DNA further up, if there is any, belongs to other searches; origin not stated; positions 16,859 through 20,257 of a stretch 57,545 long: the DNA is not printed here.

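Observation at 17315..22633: Operon with a double radical-SAM fusion, a paralogous radical-SAM protein and a flavin-halogenase-like enzyme, with no visible precursor peptide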

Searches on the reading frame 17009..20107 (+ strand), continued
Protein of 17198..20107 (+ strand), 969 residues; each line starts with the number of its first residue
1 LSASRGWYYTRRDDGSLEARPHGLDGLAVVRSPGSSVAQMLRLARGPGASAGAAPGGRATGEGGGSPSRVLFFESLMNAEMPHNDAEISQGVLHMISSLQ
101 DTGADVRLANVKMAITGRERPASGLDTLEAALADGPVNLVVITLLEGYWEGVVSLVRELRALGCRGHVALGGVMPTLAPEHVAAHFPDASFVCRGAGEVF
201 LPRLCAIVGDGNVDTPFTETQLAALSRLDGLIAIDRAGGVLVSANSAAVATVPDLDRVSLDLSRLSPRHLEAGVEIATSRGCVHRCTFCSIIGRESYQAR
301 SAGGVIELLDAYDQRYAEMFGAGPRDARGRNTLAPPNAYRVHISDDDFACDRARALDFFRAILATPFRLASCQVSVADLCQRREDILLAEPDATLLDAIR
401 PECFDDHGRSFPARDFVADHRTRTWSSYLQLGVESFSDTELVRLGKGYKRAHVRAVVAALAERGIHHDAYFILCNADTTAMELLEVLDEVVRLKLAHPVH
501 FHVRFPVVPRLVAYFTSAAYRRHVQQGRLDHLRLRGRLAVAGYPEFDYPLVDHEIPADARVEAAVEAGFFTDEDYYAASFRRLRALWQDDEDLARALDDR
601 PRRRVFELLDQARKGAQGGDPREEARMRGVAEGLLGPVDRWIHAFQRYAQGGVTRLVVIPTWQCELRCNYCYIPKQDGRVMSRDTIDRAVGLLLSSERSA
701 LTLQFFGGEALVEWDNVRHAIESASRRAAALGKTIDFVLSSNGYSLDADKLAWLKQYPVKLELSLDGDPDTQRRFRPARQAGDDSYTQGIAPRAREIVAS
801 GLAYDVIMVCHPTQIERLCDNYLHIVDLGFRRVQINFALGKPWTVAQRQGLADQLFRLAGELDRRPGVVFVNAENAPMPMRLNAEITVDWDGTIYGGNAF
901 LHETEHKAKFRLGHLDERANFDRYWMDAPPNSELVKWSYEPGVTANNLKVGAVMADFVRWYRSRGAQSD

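Call 11: find_related_loci(query=A1, collection=genome_contigs, flank=10000)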
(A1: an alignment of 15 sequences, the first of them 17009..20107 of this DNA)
Query A1 (1032 aa) in genome_contigs; peptide patterns used: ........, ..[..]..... (x = any residue, [..] = any of these).
67 stretches matched a pattern; 55 encode a relative of the query (tblastn E <= 1e-3); 54 distinct loci.
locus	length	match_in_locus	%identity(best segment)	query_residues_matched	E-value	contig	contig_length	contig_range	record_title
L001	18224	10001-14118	73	1-1027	0e+0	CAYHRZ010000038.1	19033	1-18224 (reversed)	MAG TPA_asm: uncultured Klebsiella sp. isolate ERP119705_co14_221 genome assembly, contig: NODE_2919_length_19033_cov_5.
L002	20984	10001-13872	68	77-1030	0e+0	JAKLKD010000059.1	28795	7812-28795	MAG: Myxococcota bacterium isolate MAG.235 MAG.235-scaffold_1239, whole genome shotgun sequence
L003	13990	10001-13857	68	87-1025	0e+0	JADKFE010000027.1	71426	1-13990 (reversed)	MAG: Deltaproteobacteria bacterium isolate Rand_18-Q3-R56-63_MAXAC.001 tig00008050-10-723830, whole genome shotgun seque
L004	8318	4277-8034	70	127-1025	0e+0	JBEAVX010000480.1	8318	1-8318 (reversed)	MAG: Pseudomonadota bacterium isolate NASQAN2011_262_B_bin.21 scaffold_673944, whole genome shotgun sequence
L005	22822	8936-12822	68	76-1025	0e+0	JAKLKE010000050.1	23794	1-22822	MAG: Myxococcota bacterium isolate MAG.430 MAG.430-NODE_50_length_23794_cov_3.470211, whole genome shotgun sequence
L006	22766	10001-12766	71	87-1025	0e+0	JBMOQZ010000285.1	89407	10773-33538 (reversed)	MAG: Myxococcota bacterium isolate Betzabe_MAG167 MAG167_285, whole genome shotgun sequence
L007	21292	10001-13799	69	132-1025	0e+0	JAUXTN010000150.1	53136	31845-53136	MAG: Pseudomonadota bacterium isolate C13_maxbin.099 C13_k141_180105, whole genome shotgun sequence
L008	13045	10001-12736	70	132-1025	0e+0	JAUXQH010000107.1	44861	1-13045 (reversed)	MAG: Pseudomonadota bacterium isolate C12_concoct.bin.32 C12_k141_242239, whole genome shotgun sequence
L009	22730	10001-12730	70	131-1025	0e+0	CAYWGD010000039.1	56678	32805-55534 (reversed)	MAG TPA_asm: uncultured Enterobacteriaceae bacterium isolate binchicken_co286_100 genome assembly, contig: NODE_849_leng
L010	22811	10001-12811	69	112-1026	0e+0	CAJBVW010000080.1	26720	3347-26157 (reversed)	MAG: uncultured proteobacterium isolate Loc081215-6m_bin-0725 genome assembly, contig: bin-0725:080/611, whole genome sh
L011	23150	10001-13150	61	29-1025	0e+0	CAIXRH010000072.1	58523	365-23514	MAG: uncultured proteobacterium isolate LJ-7-9m_bin-1278 genome assembly, contig: bin-1278:072/362, whole genome shotgun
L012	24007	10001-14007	62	68-1029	0e+0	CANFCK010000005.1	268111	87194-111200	MAG: Deltaproteobacteria bacterium isolate CH-Jul18-23 genome assembly, contig: CH-Jul18-C14, whole genome shotgun seque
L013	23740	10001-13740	64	132-1027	0e+0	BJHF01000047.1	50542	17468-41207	Deltaproteobacteria bacterium LBMAG_Deltaproteobacteria_hypo.bin1 DNA, sequence047, whole genome shotgun sequence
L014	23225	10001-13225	58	10-1024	0e+0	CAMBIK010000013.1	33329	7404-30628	MAG: Klebsiella pneumoniae isolate MH-21oct19-35 genome assembly, contig: MH-21oct19-C1878, whole genome shotgun sequenc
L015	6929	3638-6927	63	97-1026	0e+0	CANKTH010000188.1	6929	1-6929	MAG: Deltaproteobacteria bacterium isolate TH-Jun18-127 genome assembly, contig: TH-Jun18-C25374, whole genome shotgun s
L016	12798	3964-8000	58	21-1026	0e+0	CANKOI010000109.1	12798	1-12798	MAG: Deltaproteobacteria bacterium isolate TH-Jun18-130 genome assembly, contig: TH-Jun18-C10823, whole genome shotgun s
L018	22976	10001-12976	59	65-1027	0e+0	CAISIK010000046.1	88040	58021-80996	MAG: uncultured proteobacterium isolate Erken-D10_bin-1051 genome assembly, contig: bin-1051:046/224, whole genome shotg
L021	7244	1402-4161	56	127-1031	0e+0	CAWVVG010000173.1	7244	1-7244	MAG TPA_asm: uncultured bacterium isolate ERR3589560_concoct_36 genome assembly, contig: ERZ7463206.9676, whole genome s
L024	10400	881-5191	93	1-1032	0e+0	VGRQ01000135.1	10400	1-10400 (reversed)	MAG: Deltaproteobacteria bacterium isolate M_DeepCast_65m_m2_104 M_DeepCast_65m_m2_104_Ga0194120_10011786, whole genome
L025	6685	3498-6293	56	112-1027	0e+0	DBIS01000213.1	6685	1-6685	MAG TPA_asm: Deltaproteobacteria bacterium UBA796 UBA796_contig_264, whole genome shotgun sequence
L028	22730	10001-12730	58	121-1022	0e+0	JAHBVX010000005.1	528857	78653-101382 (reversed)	MAG: Polyangiaceae bacterium isolate ACE_MYX3 MYX3_5, whole genome shotgun sequence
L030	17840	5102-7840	56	115-1026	0e+0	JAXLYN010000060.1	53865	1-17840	MAG: Polyangiaceae bacterium isolate STL-MYX14 C3.142.fa-60, whole genome shotgun sequence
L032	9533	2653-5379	56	132-1028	0e+0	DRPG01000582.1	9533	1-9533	MAG TPA_asm: Deltaproteobacteria bacterium isolate HyVt-553 HyVt-553_k145_704109, whole genome shotgun sequence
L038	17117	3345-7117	58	132-1025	0e+0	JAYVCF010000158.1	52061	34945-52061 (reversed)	MAG: Deltaproteobacteria bacterium isolate GL30_UP_concoct_80 GL30_UP_concoct_80_157, whole genome shotgun sequence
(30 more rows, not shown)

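Call 29: search_protein_families(library=padloc, proteins=[window:17198-20107:+], max_evalue=0.01)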
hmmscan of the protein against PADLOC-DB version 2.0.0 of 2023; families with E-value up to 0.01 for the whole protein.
window:17198-20107:+ (969 aa): 3 families
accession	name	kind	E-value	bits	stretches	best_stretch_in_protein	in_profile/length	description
PDLC02903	pVip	-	3.6e-07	27.9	1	662-772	8-108/257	Viperins not associated with kinases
PDLC04689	PDC-M51A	-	6.8e-05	19.8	0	128-205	61-139/420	-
PDLC02904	pVip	-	0.0074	13.8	0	663-767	12-109/262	Viperins associated with kinases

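Call 38: find_encoding_contigs(protein=P0082, flank=10000, max_places=2)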
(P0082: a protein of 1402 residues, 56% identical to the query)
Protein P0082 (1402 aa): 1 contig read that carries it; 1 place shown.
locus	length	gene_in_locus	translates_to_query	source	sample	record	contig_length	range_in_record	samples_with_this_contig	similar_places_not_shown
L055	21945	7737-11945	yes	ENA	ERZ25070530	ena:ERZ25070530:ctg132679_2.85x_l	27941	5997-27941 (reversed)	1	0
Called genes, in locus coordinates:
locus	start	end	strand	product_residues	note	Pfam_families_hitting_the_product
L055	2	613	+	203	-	?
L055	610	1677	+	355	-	PF04055:Radical_SAM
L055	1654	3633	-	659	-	PF13231:PMT_2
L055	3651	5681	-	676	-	PF04055:Radical_SAM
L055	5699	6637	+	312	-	PF04055:Radical_SAM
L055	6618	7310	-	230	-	-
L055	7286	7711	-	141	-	PF27806:HxsD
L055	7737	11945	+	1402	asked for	PF00070:Pyr_redox (weak), PF01134:GIDA (weak), PF01266:DAO (weak), PF01494:FAD_binding_3, PF04820:Trp_halogenase, PF12831:FAD_oxidored, PF04820:Trp_halogenase, PF04055:Radical_SAM, +6 more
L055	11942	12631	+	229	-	PF00590:TP_methylase (weak)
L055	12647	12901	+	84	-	PF13370:Fer4_13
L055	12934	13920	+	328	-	PF04055:Radical_SAM, PF13353:Fer4_12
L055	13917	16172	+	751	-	PF02310:B12-binding, PF04055:Radical_SAM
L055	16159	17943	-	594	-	PF17517:IgGFc_binding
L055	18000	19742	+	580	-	PF11617:Cu-binding_MopE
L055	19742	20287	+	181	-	-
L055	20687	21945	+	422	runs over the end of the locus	-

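Call 39: search_protein_families(library=pfam, proteins=[L030:8484-8957:+, L030:8950-9165:+, L030:7903-8475:+, L055:7286-7711:-, L055:6618-7310:-, L030:9169-10674:+, L030:11527-12933:+], max_evalue=1)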
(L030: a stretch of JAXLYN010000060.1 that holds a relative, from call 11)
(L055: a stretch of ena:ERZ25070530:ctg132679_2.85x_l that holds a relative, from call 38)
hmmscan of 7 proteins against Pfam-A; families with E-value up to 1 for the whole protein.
L030:8484-8957:+ (157 aa): 0 families

L030:8950-9165:+ (71 aa): 1 family
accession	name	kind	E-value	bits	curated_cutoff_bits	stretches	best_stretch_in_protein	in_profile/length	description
PF17754.6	TetR_C_14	-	0.024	15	22.7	1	14-47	4-37/112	MftR C-terminal domain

L030:7903-8475:+ (190 aa): 1 family
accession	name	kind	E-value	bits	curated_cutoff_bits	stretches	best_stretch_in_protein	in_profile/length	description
PF11798.14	IMS_HHH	-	0.14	12.9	24.4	1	67-89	3-25/32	IMS family HHH motif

L055:7286-7711:- (141 aa): 4 families
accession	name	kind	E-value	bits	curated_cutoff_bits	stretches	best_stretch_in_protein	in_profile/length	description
PF05396.16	Phage_T7_Capsid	-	0.0096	16.7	27.1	1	48-118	34-102/188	Phage T7 capsid assembly protein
PF05773.27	RWD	-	0.036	14.7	22.8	1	15-63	3-44/112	RWD domain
PF17651.6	Raco_middle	-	0.083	13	26.8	1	54-128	44-111/163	RACo middle region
PF06188.17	HrpE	-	0.086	13.2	23.5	1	61-116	81-136/191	HrpE/YscL/FliH and V-type ATPase subunit E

L055:6618-7310:- (230 aa): 1 family
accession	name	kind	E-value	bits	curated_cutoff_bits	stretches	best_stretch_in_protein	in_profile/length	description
PF00952.22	Bunya_nucleocap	-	0.097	13.1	25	1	101-190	133-225/229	Bunyavirus nucleocapsid (N) protein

L030:9169-10674:+ (501 aa): 4 families
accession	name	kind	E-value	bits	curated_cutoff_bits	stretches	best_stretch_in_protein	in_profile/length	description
PF04055.27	Radical_SAM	-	1.1e-14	55.3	29.5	1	100-231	1-116/166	Radical SAM superfamily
PF13353.11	Fer4_12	-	1.6e-10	41.9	22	1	94-225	3-129/137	4Fe-4S single cluster domain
PF13186.11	SPASM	-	0.014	16.1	21.5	1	359-429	1-67/67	Iron-sulfur cluster-binding domain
PF15913.10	Furin-like_2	-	0.051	14.3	28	1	421-460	58-97/102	Furin-like repeat, cysteine-rich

L030:11527-12933:+ (468 aa): 4 families
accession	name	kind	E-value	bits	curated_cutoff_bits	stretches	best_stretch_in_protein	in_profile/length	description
PF04055.27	Radical_SAM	-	9.1e-20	71.9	29.5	1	172-306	3-142/166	Radical SAM superfamily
PF13353.11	Fer4_12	-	0.012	16.4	22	1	173-240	12-77/137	4Fe-4S single cluster domain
PF00590.25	TP_methylase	-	0.039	14.3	27.8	1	169-245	38-112/212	Tetrapyrrole (Corrin/Porphyrin) Methylases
PF19380.4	DUF5955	-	0.093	13.6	27.1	1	243-303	19-82/88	Family of unknown function (DUF5955)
